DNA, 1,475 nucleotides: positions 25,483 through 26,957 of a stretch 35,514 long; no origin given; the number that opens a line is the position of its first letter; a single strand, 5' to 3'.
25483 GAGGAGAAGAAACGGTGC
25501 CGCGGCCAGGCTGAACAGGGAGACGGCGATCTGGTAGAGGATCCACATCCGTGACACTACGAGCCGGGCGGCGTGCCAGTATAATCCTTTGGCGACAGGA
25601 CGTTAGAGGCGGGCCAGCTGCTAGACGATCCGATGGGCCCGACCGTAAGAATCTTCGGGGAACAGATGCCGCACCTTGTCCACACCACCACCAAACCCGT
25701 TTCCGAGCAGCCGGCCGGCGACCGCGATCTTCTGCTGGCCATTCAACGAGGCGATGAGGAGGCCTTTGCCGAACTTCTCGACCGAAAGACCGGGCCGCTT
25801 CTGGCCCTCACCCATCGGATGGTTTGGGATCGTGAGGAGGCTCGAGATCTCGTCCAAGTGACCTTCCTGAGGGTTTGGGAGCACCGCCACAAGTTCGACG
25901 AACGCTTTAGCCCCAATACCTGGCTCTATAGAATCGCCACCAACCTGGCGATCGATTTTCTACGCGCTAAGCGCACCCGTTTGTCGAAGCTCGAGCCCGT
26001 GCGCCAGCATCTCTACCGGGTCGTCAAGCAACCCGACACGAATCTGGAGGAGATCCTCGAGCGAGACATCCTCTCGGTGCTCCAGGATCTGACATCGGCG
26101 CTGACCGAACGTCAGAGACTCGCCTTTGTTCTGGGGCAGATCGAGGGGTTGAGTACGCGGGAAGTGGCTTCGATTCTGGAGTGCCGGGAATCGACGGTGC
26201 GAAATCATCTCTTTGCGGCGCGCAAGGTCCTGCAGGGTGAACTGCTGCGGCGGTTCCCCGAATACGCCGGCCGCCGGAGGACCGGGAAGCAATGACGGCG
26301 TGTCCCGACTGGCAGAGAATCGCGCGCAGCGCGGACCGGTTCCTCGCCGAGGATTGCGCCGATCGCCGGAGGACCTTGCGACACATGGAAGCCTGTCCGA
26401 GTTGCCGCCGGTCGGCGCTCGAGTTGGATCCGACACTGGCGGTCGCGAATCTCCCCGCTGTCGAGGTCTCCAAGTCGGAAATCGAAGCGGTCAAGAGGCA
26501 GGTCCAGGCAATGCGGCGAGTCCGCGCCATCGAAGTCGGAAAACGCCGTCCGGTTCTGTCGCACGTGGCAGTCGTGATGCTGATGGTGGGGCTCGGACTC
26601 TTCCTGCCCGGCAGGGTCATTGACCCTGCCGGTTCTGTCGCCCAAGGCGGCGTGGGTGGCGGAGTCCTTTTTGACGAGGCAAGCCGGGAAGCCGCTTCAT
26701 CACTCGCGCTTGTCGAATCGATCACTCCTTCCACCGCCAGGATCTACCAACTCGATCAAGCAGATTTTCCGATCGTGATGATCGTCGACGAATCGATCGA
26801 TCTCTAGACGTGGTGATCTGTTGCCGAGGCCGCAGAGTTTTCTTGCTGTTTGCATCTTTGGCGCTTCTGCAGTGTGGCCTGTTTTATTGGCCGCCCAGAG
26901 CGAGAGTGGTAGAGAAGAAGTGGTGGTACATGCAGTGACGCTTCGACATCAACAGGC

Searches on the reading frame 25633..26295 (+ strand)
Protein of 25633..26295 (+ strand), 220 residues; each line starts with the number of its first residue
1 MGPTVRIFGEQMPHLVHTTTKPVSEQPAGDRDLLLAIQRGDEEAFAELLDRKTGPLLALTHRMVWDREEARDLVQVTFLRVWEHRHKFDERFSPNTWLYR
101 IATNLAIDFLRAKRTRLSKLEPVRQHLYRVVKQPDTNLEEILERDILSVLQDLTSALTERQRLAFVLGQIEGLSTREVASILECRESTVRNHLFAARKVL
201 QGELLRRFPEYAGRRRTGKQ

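Call 3: search_protein_families(library=pfam, proteins=[window:25633-26295:+], max_evalue=1)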
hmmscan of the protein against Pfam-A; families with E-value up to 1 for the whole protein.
window:25633-26295:+ (220 aa): 13 families
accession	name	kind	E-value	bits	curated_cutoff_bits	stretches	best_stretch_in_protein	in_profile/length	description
PF04542.20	Sigma70_r2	-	3.1e-17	62.6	24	1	56-114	9-69/71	Sigma-70 region 2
PF08281.18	Sigma70_r4_2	-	5.8e-13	48.7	25.7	1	150-198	4-52/54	Sigma-70, region 4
PF07638.17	Sigma70_ECF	-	2.8e-06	27.8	21.1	1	32-204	6-183/185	ECF sigma factor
PF22233.2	PhyR_sigma-like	-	4.1e-06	26.9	27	1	155-196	2-43/50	Response regulator PhyR, sigma-like domain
PF04545.22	Sigma70_r4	-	2.2e-05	24.3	24.1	1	156-201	4-49/50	Sigma-70, region 4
PF00196.25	GerE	-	0.0004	20.4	23.5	1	156-193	2-38/57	Bacterial regulatory proteins, luxR family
PF22029.2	PhyR_sigma2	-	0.00059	20.3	27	1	66-101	18-53/55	Sigma2 domain of PhyR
PF14493.12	HTH_40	-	0.00087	20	27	1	171-196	11-36/89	Helix-turn-helix domain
PF21476.4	PF0610-like_N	-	0.0038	17.9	33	1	158-201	1-43/50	PF0610-like, N-terminal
PF13384.12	HTH_23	-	0.018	15.3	24.6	1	157-191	2-36/50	Homeodomain-like domain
PF10397.14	ADSL_C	-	0.019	15.7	32.7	1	57-91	10-44/79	Adenylosuccinate lyase C-terminus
PF12840.13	HTH_20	-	0.056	13.9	27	1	169-193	12-39/51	Helix-turn-helix domain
PF06530.18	Phage_antitermQ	-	0.06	13.7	26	1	165-204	71-110/118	Phage antitermination protein Q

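Call 67: search_protein_families(library=ncbifam, proteins=[window:25666-26295:+], max_evalue=0.1)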
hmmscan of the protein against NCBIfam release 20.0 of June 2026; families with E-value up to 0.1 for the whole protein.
window:25666-26295:+ (209 aa): 100 families (the best 25 are shown)
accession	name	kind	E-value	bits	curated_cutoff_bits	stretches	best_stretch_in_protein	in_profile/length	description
NF004113.0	PRK05602.1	equivalog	3e-34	118.5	208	1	8-196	21-204/211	RNA polymerase sigma factor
NF007223.0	PRK09641.1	equivalog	2.6e-29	102.4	209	1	23-193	9-184/187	RNA polymerase sigma factor SigW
NF008888.0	PRK11922.1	equivalog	3.9e-29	101.9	204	1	7-195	5-198/231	RNA polymerase sigma factor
TIGR02985.1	Sig70_bacteroi1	subfamily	1.1e-28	100.4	126.4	1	32-193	1-162/162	RNA polymerase sigma-70 factor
NF058625.1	sigma_PG0214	equivalog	1.1e-26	93.5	130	1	32-195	4-163/170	GFO_1088 family ECF-type sigma factor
NF009166.1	PRK12513.1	equivalog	2.5e-25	89.3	206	1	14-193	4-186/193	RNA polymerase sigma factor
TIGR02937.1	sigma70-ECF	superfamily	4.2e-25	88.3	42.9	1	32-192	1-164/165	sigma-70 family RNA polymerase sigma factor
NF007225.0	PRK09643.1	equivalog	5.1e-25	88.4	190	1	12-193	7-182/204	RNA polymerase sigma factor SigM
TIGR02948.1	SigW_bacill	equivalog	5.5e-25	88.5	243.1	1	22-192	8-183/187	RNA polymerase sigma factor SigW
TIGR02939.1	RpoE_Sigma70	equivalog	3.4e-24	85.9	236.15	1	17-192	5-185/190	RNA polymerase sigma factor RpoE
NF009176.0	PRK12524.1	equivalog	7.4e-24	84.6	264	1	18-179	12-170/196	RNA polymerase sigma factor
NF006089.0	PRK08241.1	subfamily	2.4e-23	82.7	240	2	26-110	16-100/343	RNA polymerase subunit sigma-70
NF007216.0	PRK09638.1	equivalog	5e-23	81.8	194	1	18-193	4-174/180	RNA polymerase sigma factor SigY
NF009171.0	PRK12518.1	equivalog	7.9e-23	81.3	208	1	17-190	12-181/191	RNA polymerase sigma factor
NF009190.0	PRK12538.1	equivalog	3.8e-22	79.1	303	1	18-196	49-221/233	RNA polymerase sigma factor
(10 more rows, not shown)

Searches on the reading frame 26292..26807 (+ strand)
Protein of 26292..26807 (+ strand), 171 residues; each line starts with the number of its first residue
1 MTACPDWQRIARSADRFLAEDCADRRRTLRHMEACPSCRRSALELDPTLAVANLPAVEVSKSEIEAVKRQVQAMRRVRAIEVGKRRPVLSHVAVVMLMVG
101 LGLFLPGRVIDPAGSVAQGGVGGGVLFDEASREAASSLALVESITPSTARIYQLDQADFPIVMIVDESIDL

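Call 3: search_protein_families(library=pfam, proteins=[window:26292-26807:+], max_evalue=1)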
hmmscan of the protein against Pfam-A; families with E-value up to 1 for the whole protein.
window:26292-26807:+ (171 aa): 1 family
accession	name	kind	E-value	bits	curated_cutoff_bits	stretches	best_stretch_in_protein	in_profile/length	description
PF13490.11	zf-HC2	-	0.7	10.5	22.2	0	23-39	19-35/35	Putative zinc-finger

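Call 67: search_protein_families(library=ncbifam, proteins=[window:26292-26807:+], max_evalue=0.1)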
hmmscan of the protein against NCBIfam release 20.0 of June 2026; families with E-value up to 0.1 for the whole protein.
window:26292-26807:+ (171 aa): 1 family
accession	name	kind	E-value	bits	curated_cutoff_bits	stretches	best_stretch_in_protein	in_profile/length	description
NF052375.1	antisigma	equivalog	0.00042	20.4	100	1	23-106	13-104/217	anti-sigma factor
